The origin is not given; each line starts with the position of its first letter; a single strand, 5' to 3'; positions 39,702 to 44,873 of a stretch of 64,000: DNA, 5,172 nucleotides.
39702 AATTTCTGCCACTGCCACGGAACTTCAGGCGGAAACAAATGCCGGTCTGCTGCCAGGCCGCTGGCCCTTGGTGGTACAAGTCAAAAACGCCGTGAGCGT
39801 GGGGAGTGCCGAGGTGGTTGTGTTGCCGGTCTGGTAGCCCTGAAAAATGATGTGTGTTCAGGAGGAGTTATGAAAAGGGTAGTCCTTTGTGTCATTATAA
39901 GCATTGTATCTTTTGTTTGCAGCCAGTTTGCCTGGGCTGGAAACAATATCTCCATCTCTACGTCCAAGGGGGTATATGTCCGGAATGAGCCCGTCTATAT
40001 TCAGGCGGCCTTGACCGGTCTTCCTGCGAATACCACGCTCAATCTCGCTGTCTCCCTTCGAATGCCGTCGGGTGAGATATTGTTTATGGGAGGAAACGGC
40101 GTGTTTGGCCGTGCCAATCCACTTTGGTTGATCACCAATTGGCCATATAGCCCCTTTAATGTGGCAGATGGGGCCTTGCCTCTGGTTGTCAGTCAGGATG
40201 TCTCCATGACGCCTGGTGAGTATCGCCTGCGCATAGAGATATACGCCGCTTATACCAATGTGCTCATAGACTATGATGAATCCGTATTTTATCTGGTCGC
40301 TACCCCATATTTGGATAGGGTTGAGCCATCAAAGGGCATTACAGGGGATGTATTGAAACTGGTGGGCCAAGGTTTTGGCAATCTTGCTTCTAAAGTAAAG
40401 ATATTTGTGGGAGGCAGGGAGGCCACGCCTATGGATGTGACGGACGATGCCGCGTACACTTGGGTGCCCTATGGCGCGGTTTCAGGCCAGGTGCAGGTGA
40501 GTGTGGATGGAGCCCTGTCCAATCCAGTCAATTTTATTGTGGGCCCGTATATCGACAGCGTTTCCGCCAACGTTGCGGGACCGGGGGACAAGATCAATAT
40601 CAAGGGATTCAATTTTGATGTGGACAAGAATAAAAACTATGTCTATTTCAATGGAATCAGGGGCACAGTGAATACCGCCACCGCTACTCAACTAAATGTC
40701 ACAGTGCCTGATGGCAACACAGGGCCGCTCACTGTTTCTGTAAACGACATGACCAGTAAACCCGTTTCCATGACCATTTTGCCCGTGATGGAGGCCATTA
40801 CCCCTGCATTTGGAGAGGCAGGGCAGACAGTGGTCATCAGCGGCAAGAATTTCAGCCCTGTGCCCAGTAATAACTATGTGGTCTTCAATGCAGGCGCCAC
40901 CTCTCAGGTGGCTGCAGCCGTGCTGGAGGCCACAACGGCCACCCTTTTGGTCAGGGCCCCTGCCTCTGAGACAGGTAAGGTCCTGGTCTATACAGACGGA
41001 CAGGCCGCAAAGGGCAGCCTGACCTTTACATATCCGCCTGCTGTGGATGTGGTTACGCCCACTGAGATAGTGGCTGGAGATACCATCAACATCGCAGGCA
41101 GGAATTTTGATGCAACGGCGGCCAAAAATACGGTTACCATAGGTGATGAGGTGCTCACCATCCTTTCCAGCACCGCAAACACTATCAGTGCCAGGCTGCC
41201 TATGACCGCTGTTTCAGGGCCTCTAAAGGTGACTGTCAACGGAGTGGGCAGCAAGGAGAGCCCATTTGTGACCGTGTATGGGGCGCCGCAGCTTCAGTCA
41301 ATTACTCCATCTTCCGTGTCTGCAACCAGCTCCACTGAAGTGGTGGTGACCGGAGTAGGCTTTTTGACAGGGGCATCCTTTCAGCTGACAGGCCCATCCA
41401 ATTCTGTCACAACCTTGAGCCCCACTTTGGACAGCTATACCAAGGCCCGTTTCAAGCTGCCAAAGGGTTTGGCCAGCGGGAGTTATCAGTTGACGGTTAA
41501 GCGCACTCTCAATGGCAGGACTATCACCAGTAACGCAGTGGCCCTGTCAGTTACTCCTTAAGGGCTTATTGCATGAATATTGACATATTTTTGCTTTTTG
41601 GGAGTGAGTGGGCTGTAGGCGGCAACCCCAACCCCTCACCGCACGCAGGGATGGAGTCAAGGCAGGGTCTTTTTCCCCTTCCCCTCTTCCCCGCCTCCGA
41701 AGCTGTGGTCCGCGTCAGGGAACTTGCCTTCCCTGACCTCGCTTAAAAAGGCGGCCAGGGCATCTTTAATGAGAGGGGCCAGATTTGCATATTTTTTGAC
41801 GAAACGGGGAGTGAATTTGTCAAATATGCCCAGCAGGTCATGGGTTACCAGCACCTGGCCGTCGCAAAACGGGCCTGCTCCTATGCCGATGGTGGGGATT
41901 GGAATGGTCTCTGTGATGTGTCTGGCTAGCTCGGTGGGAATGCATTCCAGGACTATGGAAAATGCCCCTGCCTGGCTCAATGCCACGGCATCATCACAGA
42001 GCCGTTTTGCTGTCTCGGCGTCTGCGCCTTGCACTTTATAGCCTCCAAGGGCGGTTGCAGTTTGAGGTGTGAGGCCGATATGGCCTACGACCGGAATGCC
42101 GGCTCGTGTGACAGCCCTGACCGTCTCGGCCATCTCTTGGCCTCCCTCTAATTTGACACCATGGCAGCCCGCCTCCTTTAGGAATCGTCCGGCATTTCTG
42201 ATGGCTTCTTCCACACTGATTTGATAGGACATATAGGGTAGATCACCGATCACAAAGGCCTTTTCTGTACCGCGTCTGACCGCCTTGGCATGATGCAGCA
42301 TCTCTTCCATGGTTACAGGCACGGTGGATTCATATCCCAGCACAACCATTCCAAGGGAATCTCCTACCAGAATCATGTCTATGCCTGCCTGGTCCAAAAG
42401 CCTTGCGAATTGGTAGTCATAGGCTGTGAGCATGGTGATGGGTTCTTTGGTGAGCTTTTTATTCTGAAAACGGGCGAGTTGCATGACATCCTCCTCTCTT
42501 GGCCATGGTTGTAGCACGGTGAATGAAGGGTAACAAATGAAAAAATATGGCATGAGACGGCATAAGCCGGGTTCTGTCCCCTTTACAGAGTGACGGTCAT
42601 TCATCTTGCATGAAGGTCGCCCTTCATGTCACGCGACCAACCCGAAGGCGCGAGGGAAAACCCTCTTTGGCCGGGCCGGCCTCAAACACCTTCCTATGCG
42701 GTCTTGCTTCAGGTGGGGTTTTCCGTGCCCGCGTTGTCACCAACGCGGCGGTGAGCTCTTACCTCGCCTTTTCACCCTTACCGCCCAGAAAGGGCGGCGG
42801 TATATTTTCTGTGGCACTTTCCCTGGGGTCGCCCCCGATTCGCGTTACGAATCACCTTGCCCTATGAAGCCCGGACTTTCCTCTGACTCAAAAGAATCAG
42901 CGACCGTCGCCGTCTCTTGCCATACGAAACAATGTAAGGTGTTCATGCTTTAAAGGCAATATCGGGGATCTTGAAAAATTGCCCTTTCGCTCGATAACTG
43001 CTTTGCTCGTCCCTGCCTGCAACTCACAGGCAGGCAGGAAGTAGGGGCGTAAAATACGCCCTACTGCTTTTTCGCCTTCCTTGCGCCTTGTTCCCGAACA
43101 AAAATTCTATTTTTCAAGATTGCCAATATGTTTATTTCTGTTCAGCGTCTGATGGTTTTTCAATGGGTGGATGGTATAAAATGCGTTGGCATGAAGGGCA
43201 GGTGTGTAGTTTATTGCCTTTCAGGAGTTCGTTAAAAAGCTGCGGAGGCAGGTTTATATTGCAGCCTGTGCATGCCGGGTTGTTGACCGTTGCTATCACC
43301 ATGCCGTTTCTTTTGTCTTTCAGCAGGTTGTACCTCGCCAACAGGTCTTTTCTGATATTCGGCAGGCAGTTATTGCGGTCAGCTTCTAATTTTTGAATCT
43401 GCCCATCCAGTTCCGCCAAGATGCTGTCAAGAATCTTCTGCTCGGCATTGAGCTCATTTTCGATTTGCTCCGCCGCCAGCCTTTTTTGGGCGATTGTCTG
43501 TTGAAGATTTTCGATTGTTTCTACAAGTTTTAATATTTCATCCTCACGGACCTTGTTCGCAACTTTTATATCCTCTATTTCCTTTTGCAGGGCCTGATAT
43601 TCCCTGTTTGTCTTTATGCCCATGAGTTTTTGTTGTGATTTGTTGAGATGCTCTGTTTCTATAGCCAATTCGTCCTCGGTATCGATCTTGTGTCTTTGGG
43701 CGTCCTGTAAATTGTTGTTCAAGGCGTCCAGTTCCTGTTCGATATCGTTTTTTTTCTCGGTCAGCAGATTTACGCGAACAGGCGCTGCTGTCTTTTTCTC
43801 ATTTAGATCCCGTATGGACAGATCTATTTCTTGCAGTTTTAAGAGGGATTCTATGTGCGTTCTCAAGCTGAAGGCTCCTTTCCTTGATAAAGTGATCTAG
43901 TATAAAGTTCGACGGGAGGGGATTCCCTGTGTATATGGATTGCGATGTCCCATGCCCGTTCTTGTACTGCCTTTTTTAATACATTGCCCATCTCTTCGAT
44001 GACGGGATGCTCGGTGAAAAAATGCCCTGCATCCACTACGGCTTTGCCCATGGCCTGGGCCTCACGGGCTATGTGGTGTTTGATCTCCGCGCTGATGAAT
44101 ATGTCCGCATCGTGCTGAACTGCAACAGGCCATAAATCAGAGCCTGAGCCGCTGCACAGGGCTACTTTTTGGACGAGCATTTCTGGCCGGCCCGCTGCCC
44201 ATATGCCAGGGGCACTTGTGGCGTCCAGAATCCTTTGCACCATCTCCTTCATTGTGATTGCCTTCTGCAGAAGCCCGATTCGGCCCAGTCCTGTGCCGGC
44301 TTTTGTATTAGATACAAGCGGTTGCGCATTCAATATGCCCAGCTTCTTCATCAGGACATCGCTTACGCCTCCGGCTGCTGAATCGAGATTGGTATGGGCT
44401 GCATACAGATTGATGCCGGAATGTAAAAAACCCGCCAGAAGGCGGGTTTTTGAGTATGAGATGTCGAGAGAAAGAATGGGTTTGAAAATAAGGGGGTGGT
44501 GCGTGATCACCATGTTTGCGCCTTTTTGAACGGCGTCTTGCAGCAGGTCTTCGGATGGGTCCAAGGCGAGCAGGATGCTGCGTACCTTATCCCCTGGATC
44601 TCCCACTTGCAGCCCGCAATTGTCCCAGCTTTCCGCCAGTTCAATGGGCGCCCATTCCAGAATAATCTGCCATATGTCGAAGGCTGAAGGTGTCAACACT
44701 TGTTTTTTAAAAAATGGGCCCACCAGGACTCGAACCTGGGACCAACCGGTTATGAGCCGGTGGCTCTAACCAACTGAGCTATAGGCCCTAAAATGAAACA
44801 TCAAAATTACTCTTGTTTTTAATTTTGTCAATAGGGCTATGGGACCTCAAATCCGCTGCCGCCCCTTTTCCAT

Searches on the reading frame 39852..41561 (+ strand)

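Call 33: search_protein_families(library=ncbifam, proteins=[window:39852-41561:+], max_evalue=0.00001)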
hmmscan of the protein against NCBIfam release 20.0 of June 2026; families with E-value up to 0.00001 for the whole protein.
window:39852-41561:+ (569 aa): 1 family
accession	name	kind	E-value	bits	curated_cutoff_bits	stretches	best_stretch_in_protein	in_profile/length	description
NF047769.1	LIC10067_lipo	equivalog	1.9e-19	69.8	200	1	222-304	34-119/239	LIC10067 family putative lipoprotein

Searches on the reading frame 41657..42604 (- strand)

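Call 33: search_protein_families(library=ncbifam, proteins=[window:41657-42604:-], max_evalue=0.00001)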
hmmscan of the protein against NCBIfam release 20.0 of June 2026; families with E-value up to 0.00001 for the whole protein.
window:41657-42604:- (315 aa): 2 families
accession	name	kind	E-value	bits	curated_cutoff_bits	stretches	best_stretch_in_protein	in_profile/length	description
NF001452.0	PRK00311.1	subfamily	2.2e-120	401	272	1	41-302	5-266/267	3-methyl-2-oxobutanoate hydroxymethyltransferase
TIGR00222.1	panB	equivalog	1.6e-109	365.5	207.55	1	47-302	9-263/264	3-methyl-2-oxobutanoate hydroxymethyltransferase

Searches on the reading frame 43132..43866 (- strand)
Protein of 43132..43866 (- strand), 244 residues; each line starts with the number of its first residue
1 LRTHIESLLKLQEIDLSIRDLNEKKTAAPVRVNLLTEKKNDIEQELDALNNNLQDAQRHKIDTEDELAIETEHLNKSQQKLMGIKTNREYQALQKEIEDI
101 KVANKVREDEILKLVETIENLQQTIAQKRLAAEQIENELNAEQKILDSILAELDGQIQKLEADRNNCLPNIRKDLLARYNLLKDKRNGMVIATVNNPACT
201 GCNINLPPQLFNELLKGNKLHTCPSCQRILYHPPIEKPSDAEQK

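Call 67: search_protein_families(library=ncbifam, proteins=[window:43132-43866:-], max_evalue=1e-10)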
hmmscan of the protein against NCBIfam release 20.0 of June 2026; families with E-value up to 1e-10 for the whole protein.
window:43132-43866:- (244 aa): 1 family
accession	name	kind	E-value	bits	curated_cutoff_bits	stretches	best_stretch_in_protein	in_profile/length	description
NF047363.1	Zn_ribbon_CdsZ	equivalog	1.5e-19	70.4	275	1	1-236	1-236/251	zinc ribbon domain regulatory protein CdsZ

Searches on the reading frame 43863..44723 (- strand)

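Call 67: search_protein_families(library=ncbifam, proteins=[window:43863-44723:-], max_evalue=1e-10)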
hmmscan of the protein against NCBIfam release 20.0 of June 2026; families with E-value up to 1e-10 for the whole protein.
window:43863-44723:- (286 aa): 2 families
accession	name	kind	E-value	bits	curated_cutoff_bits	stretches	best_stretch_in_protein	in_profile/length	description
TIGR00486.1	YbgI_SA1388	equivalog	1.8e-59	201.4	130.55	1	16-252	5-236/250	Nif3-like dinuclear metal center hexameric protein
NF008064.0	PRK10799.1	equivalog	6.9e-19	68.7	414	1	31-252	20-233/247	type 2 GTP cyclohydrolase I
